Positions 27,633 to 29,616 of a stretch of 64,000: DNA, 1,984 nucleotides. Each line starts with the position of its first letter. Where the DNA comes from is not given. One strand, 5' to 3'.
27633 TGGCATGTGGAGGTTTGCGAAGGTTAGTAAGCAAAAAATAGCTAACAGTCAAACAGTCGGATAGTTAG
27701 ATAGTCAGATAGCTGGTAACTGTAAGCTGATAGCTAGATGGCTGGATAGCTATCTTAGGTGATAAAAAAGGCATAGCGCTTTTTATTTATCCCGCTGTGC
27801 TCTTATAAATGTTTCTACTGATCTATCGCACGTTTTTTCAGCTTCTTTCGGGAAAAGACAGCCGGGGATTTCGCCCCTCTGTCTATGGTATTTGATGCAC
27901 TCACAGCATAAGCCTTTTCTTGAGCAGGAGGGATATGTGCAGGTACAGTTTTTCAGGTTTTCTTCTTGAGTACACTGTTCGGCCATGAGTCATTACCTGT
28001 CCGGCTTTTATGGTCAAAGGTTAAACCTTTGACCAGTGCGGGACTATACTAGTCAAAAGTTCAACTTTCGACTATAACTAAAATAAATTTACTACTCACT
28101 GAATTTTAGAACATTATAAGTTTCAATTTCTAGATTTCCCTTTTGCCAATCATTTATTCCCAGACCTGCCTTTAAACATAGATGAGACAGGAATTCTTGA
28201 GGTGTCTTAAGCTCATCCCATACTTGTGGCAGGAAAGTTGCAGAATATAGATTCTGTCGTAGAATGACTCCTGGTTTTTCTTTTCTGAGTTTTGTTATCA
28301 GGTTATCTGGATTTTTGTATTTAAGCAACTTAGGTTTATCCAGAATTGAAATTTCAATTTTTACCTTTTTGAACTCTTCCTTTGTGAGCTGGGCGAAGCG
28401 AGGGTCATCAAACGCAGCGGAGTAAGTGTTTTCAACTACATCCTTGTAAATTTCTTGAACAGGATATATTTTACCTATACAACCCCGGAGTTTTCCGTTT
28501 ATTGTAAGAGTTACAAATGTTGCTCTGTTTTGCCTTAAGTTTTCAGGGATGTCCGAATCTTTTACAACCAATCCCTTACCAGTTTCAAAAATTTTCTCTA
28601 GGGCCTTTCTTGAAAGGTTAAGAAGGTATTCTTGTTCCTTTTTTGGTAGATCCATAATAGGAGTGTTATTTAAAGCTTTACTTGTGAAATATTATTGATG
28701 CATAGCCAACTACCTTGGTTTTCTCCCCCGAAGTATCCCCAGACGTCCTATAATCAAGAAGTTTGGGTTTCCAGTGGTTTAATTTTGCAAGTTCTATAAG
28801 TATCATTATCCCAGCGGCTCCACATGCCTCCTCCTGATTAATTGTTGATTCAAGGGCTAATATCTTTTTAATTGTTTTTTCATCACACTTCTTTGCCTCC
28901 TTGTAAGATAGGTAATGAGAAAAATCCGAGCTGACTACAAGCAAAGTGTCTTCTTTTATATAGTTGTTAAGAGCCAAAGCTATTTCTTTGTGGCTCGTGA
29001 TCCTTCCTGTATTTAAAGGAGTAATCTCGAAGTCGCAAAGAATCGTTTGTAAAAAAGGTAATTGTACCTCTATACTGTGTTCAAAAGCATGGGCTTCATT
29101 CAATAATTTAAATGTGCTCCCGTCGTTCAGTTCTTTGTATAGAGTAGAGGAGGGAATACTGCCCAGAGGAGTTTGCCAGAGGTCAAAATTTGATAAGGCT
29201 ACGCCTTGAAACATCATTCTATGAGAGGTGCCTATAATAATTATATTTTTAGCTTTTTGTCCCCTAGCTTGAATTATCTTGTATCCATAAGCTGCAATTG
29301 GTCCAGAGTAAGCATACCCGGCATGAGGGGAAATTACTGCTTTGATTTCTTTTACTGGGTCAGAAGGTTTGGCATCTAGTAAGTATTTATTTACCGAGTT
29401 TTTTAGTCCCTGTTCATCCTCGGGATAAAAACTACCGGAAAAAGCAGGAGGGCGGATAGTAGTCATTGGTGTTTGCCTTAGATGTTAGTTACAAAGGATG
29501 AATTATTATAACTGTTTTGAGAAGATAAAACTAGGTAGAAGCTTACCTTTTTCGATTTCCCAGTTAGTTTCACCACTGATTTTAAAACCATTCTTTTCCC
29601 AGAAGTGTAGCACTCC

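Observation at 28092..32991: Split AmmeMemoRadiSam system with three inserted genes and an in-operon alkyltransferase-like protein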

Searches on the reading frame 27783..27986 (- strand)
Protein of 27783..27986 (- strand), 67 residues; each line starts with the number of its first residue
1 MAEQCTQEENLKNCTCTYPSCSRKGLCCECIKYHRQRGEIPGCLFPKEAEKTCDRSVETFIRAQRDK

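Call 3: search_protein_families(library=pfam, proteins=[window:27783-27986:-], max_evalue=0.01)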
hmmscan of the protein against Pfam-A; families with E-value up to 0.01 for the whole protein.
window:27783-27986:- (67 aa): 1 family
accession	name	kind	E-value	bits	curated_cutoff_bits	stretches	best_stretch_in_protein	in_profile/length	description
PF20095.4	DUF6485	-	1.1e-08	35.9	24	1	9-62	2-63/70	Domain of unknown function (DUF6485)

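Call 4: search_protein_families(library=ncbifam, proteins=[window:27783-27986:-], max_evalue=0.01)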
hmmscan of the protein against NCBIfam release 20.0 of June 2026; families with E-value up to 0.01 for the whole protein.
window:27783-27986:- (67 aa): 0 families

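Call 79: search_protein_families(library=padloc, proteins=[window:27783-27986:-], max_evalue=0.01)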
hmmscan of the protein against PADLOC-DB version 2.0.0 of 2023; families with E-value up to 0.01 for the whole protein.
window:27783-27986:- (67 aa): 0 families

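Call 80: search_protein_families(library=phrogs, proteins=[window:27783-27986:-], max_evalue=0.01)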
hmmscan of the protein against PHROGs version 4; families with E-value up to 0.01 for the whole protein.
window:27783-27986:- (67 aa): 0 families

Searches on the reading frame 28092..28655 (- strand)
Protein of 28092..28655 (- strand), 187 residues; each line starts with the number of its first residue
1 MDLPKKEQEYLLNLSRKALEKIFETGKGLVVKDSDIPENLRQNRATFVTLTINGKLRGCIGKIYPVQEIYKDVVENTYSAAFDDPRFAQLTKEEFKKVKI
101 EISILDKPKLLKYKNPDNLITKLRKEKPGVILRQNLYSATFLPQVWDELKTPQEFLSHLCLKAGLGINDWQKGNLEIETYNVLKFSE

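Call 3: search_protein_families(library=pfam, proteins=[window:28092-28655:-], max_evalue=0.01)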
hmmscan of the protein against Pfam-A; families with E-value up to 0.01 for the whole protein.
window:28092-28655:- (187 aa): 1 family
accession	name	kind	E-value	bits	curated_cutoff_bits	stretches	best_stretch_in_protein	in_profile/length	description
PF01871.22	AMMECR1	-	1.7e-45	155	25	1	13-185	2-168/168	AMMECR1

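Call 4: search_protein_families(library=ncbifam, proteins=[window:28092-28655:-], max_evalue=0.01)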
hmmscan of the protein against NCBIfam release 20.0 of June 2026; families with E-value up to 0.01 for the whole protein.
window:28092-28655:- (187 aa): 3 families
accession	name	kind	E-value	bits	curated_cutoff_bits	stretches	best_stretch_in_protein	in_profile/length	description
TIGR04335.1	AmmeMemoSam_A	hypoth_equivalog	1.3e-57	194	99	1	10-185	2-175/175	AmmeMemoRadiSam system protein A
NF002000.0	PRK00801.1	equivalog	6.3e-38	129.9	273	1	4-185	5-184/201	hypothetical protein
TIGR00296.1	TIGR00296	hypoth_equivalog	2.1e-35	122.2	91.05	1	7-185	8-188/200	TIGR00296 family protein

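Call 72: search_solved_structures(query=window:28092-28655:-, max_evalue=0.001, show_alignments=1)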
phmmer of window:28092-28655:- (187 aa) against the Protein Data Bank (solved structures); distinct sequences matched with E-value up to 0.001: 3.
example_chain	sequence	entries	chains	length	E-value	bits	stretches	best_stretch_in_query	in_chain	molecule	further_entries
1zq7_A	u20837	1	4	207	4.2e-25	91.5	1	10-174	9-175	Hypothetical protein MM0484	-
1vaj_A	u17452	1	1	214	4.7e-22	81.5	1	8-178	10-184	Hypothetical protein PH0010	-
1wsc_A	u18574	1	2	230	9.1e-19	70.8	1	46-185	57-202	Hypothetical protein ST0229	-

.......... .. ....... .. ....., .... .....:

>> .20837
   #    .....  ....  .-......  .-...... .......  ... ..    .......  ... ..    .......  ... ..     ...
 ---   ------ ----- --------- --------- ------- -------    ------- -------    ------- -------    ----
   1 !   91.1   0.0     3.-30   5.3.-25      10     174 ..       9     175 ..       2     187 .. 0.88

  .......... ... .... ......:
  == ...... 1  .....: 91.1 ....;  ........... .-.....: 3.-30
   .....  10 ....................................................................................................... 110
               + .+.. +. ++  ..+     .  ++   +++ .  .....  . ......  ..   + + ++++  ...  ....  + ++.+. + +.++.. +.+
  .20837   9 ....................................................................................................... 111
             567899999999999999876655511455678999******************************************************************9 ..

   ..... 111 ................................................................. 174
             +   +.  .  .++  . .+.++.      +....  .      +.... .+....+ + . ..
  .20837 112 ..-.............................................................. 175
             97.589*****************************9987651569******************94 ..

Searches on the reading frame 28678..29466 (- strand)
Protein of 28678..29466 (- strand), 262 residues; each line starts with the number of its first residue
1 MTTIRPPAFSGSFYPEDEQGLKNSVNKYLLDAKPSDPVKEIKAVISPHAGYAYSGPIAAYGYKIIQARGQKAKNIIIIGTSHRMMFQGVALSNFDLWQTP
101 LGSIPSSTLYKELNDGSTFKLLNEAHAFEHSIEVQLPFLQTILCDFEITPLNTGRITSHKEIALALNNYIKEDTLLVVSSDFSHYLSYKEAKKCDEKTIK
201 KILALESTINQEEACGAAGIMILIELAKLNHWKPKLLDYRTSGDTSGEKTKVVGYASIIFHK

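Call 3: search_protein_families(library=pfam, proteins=[window:28678-29466:-], max_evalue=0.01)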
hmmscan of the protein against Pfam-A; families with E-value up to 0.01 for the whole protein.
window:28678-29466:- (262 aa): 1 family
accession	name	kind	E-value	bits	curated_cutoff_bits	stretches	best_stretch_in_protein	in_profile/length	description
PF01875.22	Memo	-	9.5e-55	186.1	27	1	7-258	2-268/269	Memo-like protein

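Call 4: search_protein_families(library=ncbifam, proteins=[window:28678-29466:-], max_evalue=0.01)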
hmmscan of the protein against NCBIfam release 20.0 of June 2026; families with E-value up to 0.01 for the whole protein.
window:28678-29466:- (262 aa): 2 families
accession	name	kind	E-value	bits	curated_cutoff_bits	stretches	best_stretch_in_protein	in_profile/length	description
TIGR04336.1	AmmeMemoSam_B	hypoth_equivalog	1.5e-75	254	26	1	5-260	1-270/270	AmmeMemoRadiSam system protein B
NF001987.0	PRK00782.1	equivalog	1e-56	192.2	295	1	4-261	2-266/267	MEMO1 family protein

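Call 55: find_homologous_proteins(query=window:28678-29466:-, max_evalue=1e-40)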
Query window:28678-29466:- (262 aa): 973 proteins with E <= 1e-40 among 8000 candidates; the best 120 are listed.
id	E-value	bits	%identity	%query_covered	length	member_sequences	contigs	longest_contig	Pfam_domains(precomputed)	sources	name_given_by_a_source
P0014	4.8e-171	585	100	100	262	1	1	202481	PF01875.23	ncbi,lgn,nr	ncbi:AmmeMemoRadiSam system protein B [Candidatus Dojkabacteria bacterium]|nr:AmmeMemoRadiSam system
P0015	2.5e-106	373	64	100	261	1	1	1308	PF01875.23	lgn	-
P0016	2.1e-105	369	65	100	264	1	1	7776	PF01875.23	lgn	-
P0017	8.9e-104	364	64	100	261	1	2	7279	PF01875.23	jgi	jgi:AmmeMemoRadiSam system protein B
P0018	3.4e-101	356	63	100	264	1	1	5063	PF01875.23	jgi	jgi:AmmeMemoRadiSam system protein B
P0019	2.1e-100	353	62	100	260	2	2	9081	PF01875.23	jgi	jgi:AmmeMemoRadiSam system protein B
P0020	2.1e-100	353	62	100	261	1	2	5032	PF01875.23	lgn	-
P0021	3.0e-100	353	61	100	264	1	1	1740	PF01875.23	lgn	-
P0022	1.6e-99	350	61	100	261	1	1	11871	PF01875.23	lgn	-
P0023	2.9e-99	349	61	100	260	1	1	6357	PF01875.23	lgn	-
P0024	2.7e-97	343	60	100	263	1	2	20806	PF01875.23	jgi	jgi:AmmeMemoRadiSam system protein B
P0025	7.5e-97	341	61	100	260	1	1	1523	PF01875.23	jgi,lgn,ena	-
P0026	2.8e-96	340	60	100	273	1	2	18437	PF01875.23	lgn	-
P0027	3.3e-96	339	58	100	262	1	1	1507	PF01875.23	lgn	-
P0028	9.0e-94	331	59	99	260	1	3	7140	PF01875.23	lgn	-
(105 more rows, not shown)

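Call 56: find_encoding_contigs(protein=P0024, flank=8000, max_places=1)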
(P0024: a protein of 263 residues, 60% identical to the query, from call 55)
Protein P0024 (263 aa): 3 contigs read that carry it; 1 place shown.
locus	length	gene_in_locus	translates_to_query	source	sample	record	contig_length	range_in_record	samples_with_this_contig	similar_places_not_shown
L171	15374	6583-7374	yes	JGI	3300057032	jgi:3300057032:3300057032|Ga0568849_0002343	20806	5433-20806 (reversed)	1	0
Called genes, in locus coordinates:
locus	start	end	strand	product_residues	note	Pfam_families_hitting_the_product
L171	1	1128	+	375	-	?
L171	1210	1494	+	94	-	PF12441:CopG_antitoxin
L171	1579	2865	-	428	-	PF18933:PsbP_2 (faint)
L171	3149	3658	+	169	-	-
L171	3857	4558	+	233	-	PF01694:Rhomboid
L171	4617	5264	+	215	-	PF00406:ADK, PF02223:Thymidylate_kin (faint), PF13207:AAA_17, PF13238:AAA_18 (weak), PF05191:ADK_lid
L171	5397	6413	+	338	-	PF04055:Radical_SAM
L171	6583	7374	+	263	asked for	PF01875:Memo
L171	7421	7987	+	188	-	PF01871:AMMECR1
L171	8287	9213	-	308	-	PF17827:PrmC_N, PF03602:Cons_hypoth95 (faint), PF07669:Eco57I (weak), PF05175:MTS, PF13847:Methyltransf_31 (weak)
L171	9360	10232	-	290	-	PF07603:Lcl_C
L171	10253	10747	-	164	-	-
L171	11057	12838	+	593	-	PF01558:POR, PF01855:POR_N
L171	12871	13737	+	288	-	PF02775:TPP_enzyme_C, PF12367:PFO_beta_C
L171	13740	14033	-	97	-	-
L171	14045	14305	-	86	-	-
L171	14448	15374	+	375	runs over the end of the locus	PF07907:YibE_F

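Call 57: find_encoding_contigs(protein=P0026, flank=8000, max_places=1)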
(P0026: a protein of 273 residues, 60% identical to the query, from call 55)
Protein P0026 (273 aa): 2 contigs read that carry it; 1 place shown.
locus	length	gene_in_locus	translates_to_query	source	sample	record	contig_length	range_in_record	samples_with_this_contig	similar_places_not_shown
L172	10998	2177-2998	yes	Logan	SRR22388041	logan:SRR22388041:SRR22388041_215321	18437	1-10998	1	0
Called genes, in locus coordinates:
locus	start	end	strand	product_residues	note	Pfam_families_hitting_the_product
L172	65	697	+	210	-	PF00406:ADK, PF02223:Thymidylate_kin (faint), PF13207:AAA_17, PF05191:ADK_lid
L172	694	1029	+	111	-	PF01035:DNA_binding_1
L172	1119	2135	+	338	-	PF04055:Radical_SAM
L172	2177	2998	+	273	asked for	PF01875:Memo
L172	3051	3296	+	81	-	-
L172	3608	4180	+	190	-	PF01871:AMMECR1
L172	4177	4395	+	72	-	-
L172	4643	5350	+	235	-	PF00702:Hydrolase, PF12710:HAD (weak), PF13419:HAD_2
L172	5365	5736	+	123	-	PF04430:DUF498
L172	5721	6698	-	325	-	PF17827:PrmC_N, PF05175:MTS, PF13847:Methyltransf_31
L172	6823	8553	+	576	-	PF01558:POR, PF01855:POR_N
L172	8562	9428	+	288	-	PF02775:TPP_enzyme_C, PF12367:PFO_beta_C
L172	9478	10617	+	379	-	PF07907:YibE_F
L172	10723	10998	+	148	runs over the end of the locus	PF18856:baeRF_family12 (weak)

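Call 58: find_encoding_contigs(protein=P0022, flank=8000, max_places=1)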
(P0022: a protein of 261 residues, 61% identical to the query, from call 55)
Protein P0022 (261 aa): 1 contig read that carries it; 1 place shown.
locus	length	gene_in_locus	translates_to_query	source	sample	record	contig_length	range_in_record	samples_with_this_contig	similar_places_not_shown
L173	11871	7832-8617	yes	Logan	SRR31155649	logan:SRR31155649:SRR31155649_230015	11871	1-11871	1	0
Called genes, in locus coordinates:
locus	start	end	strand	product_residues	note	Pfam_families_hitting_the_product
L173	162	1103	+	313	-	PF01336:tRNA_anti-codon (weak), PF01966:HD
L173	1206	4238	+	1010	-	PF00580:UvrD-helicase, PF01443:Viral_helicase1 (faint), PF13086:AAA_11 (faint), PF13245:AAA_19, PF13087:AAA_12 (faint), PF13361:UvrD_C, PF13538:UvrD_C_2 (weak), PF12705:PDDEXK_1, +1 more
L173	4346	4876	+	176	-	-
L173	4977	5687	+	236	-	PF01694:Rhomboid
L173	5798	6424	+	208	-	PF00406:ADK, PF02223:Thymidylate_kin (faint), PF13207:AAA_17, PF13238:AAA_18 (weak), PF05191:ADK_lid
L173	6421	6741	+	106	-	PF01035:DNA_binding_1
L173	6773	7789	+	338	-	PF04055:Radical_SAM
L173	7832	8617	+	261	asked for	PF01875:Memo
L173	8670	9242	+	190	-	PF01871:AMMECR1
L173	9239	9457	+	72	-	-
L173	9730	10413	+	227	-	PF00702:Hydrolase, PF13419:HAD_2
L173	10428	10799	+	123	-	PF04430:DUF498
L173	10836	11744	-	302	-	PF17827:PrmC_N, PF05175:MTS, PF06325:PrmA (weak), PF01170:UPF0020 (faint), PF07669:Eco57I (weak), PF13847:Methyltransf_31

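Call 59: find_encoding_contigs(protein=P0017, flank=8000, max_places=1)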
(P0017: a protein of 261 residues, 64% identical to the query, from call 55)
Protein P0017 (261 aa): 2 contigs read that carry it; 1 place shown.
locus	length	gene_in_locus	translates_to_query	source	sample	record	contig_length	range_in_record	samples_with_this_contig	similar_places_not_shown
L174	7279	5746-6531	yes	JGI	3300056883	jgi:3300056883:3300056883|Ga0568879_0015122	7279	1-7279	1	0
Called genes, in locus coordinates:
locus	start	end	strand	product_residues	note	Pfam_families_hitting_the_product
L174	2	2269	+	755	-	?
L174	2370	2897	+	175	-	-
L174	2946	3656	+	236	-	PF01694:Rhomboid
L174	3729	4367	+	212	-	PF00406:ADK, PF02223:Thymidylate_kin (faint), PF13207:AAA_17, PF13238:AAA_18 (weak), PF05191:ADK_lid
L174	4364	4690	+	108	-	PF01035:DNA_binding_1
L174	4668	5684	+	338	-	PF04055:Radical_SAM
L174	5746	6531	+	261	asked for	PF01875:Memo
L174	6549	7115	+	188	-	PF01871:AMMECR1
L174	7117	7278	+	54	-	?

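Call 71: search_solved_structures(query=window:28678-29466:-, max_evalue=0.001, show_alignments=1)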
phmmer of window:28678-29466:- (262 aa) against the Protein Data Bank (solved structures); distinct sequences matched with E-value up to 0.001: 3.
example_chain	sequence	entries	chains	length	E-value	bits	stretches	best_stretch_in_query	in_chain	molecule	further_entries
7kq8_A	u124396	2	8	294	1.8e-18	69.9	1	6-186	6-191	Protein MEMO1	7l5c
7m8h_A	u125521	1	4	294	1.8e-18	69.9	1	6-186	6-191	Protein MEMO1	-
3bcz_A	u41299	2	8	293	1.9e-18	69.8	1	6-186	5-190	Protein MEMO1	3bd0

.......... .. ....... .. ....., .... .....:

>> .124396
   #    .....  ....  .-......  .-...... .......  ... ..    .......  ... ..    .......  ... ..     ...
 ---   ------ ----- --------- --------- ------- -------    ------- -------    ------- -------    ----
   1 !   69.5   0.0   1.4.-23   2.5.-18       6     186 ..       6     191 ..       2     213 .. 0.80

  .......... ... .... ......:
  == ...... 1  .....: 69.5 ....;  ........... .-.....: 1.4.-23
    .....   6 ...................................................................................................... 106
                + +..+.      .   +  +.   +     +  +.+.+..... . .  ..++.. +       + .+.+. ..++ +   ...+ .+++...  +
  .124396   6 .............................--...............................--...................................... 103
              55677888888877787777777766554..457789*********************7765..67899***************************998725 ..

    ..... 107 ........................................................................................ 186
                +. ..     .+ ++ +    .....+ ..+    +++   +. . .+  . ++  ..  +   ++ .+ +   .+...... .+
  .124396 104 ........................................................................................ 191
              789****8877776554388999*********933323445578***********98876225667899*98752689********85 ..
